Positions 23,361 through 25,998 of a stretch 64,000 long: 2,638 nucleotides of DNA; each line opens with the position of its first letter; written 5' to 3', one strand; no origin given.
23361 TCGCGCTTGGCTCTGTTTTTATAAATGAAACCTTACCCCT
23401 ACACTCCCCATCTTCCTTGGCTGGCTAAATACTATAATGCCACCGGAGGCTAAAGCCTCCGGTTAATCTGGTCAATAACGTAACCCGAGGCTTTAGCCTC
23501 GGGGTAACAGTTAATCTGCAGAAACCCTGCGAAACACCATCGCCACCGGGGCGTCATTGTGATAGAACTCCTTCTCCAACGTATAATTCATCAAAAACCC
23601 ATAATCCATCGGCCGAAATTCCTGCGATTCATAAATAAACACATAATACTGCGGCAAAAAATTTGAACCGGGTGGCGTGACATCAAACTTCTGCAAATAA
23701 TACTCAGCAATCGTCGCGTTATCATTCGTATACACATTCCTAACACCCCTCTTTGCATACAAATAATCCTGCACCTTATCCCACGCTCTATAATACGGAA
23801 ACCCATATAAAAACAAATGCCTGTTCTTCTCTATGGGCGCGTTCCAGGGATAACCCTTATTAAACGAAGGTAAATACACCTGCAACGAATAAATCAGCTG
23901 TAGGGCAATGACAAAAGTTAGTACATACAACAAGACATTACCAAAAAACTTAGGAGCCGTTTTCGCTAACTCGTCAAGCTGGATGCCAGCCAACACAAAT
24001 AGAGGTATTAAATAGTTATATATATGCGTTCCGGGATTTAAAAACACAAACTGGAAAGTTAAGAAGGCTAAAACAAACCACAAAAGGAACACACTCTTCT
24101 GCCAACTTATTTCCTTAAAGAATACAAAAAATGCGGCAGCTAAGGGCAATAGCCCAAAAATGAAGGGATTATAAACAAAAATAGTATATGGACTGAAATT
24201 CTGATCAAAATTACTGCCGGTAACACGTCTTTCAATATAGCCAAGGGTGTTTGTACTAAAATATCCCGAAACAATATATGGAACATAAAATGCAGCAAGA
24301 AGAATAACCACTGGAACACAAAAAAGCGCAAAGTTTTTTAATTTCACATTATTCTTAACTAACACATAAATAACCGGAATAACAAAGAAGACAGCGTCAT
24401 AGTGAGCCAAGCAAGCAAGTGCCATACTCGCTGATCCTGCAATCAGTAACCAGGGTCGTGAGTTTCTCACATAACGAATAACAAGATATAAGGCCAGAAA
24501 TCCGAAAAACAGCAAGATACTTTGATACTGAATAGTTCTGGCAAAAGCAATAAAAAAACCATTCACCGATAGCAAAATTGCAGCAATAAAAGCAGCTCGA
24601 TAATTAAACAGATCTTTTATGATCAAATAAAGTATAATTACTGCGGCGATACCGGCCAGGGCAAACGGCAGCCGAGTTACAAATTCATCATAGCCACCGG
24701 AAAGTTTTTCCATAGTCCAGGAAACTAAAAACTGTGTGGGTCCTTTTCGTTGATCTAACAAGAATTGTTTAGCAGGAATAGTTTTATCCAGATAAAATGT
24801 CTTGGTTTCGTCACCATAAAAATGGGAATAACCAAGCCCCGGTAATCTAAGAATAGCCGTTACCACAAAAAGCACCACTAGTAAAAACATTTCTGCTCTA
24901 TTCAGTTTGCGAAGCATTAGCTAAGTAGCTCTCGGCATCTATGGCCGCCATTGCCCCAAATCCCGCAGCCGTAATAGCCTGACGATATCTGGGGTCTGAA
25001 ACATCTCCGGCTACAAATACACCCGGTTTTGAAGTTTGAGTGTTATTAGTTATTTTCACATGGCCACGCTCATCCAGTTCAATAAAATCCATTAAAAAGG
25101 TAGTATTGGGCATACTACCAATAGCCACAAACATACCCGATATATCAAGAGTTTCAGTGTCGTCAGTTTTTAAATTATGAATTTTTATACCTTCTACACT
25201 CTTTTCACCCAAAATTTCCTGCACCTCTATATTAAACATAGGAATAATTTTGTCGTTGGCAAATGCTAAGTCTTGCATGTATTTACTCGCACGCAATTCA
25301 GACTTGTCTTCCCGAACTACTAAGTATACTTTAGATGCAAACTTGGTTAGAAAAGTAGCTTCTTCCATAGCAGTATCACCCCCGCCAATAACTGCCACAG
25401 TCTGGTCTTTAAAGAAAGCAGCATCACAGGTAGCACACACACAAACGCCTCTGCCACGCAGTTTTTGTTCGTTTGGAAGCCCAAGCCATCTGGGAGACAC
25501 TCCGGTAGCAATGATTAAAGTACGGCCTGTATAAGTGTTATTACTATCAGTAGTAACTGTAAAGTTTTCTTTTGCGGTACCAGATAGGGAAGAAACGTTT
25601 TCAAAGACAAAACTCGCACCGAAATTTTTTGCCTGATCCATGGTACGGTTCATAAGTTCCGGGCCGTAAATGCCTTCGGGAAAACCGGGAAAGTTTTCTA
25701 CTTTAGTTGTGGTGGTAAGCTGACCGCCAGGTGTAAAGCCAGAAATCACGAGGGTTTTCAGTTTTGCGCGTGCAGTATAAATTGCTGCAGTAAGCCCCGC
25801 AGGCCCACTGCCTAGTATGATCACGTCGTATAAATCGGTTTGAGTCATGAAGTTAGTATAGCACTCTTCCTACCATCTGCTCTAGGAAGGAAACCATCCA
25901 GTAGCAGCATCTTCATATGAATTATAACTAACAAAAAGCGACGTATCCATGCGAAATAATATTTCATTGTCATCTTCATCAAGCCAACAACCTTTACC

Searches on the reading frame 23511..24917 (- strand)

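Call 22: search_protein_families(library=pfam, proteins=[window:23511-24917:-], max_evalue=0.01)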
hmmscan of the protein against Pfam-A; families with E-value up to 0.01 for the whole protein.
window:23511-24917:- (468 aa): 2 families
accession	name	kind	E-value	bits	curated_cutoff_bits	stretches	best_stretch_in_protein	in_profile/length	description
PF13231.12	PMT_2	-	3.4e-18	66.8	26.1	1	59-210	3-154/160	Dolichyl-phosphate-mannose-protein mannosyltransferase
PF02366.24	PMT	-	1.5e-08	35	22.7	1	70-189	74-199/245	Dolichyl-phosphate-mannose-protein mannosyltransferase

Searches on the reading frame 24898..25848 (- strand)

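Call 22: search_protein_families(library=pfam, proteins=[window:24898-25848:-], max_evalue=0.01)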
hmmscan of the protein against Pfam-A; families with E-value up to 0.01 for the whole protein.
window:24898-25848:- (316 aa): 12 families
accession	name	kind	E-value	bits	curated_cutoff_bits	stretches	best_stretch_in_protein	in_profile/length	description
PF07992.20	Pyr_redox_2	-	6.9e-47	160.7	26.1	1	7-295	1-288/291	Pyridine nucleotide-disulphide oxidoreductase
PF13738.12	Pyr_redox_3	-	2.2e-24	86.7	30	1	82-281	101-305/305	Pyridine nucleotide-disulphide oxidoreductase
PF00070.33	Pyr_redox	-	4.6e-13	49.9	22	1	151-224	2-80/82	Pyridine nucleotide-disulphide oxidoreductase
PF03486.20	HI0933_like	-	6.9e-08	32.7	50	1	8-36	2-30/244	HI0933-like protein Rossmann domain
PF01134.28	GIDA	-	3.1e-07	30.2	22.1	1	8-44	1-29/391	Glucose inhibited division protein A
PF00890.30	FAD_binding_2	-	5.3e-07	29.6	20.4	1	8-42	1-36/414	FAD binding domain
PF01266.30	DAO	-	5.6e-07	29.8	27.9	1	8-42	1-37/353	FAD dependent oxidoreductase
PF12831.13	FAD_oxidored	-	8.4e-06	25.8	27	1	8-47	1-41/416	FAD dependent oxidoreductase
PF01946.23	Thi4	-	1.6e-05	24.7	26.2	1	7-42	18-55/235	Thi4 family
PF13434.12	Lys_Orn_oxgnase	-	4.1e-05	23.3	21.3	1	84-179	120-221/339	L-lysine 6-monooxygenase/L-ornithine 5-monooxygenase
PF13450.12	NAD_binding_8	-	0.00015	22.4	21.9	1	11-66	1-52/68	NAD(P)-binding Rossmann-like domain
PF13241.12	NAD_binding_7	-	0.0013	19.7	22.1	1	146-192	5-46/104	Putative NAD(P)-binding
